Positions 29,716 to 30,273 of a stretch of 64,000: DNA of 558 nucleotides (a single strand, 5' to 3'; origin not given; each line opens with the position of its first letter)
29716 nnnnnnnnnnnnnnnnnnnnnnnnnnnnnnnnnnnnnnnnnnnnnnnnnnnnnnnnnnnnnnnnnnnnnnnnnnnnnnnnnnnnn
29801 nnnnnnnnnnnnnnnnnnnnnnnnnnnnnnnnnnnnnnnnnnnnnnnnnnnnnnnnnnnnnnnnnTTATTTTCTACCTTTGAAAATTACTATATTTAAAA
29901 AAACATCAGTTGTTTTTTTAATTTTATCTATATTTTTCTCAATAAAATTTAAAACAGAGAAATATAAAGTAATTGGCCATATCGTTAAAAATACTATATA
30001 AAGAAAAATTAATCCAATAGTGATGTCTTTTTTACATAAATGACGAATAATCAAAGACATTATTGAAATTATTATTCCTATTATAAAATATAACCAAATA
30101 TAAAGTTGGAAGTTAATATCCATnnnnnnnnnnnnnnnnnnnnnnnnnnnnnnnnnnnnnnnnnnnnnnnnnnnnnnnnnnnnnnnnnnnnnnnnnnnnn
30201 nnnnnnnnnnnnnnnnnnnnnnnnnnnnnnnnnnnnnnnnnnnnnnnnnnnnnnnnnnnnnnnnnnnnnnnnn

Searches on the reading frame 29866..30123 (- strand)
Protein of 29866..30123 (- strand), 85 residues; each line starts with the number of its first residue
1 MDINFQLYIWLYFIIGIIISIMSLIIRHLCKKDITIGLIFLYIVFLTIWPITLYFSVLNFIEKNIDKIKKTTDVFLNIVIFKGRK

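Call 23: search_protein_families(library=pfam, alignment_id=A2, max_evalue=0.001)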
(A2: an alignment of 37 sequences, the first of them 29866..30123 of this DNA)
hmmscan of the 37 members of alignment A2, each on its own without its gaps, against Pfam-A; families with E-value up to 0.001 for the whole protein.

A. member 1, window:29866-30123:- (85 aa): 0 families

B. families by the number of members that match (of 37 scanned): 6 families
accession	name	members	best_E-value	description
PF20594.3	DUF6794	1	1.8e-24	Domain of unknown function (DUF6794)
PF24043.1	DUF7352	1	3e-22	Domain of unknown function (DUF7352)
PF11539.13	DUF3228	1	2.7e-12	Protein of unknown function (DUF3228)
PF05050.19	Methyltransf_21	1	2e-08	Methyltransferase FkbM domain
PF04606.18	Ogr_Delta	1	2.2e-06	Ogr/Delta-like zinc finger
PF06397.17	Desulfoferrod_N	1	0.00084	Desulfoferrodoxin, N-terminal domain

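Call 72: search_protein_families(library=phrogs, alignment_id=A2, max_evalue=0.00001)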
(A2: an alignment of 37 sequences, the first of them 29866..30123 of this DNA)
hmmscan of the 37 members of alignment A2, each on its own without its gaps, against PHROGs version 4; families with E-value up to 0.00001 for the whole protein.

A. member 1, window:29866-30123:- (85 aa): 0 families

B. families by the number of members that match (of 37 scanned): 7 families
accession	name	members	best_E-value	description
phrog_23179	-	1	1.3e-24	-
phrog_15089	-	1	8.8e-22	-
phrog_3848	-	1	1.2e-20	-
phrog_8156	-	1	1.2e-15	methyltransferase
phrog_37058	-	1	3.9e-11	-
phrog_23287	-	1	7e-06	-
phrog_29767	-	1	8.4e-06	-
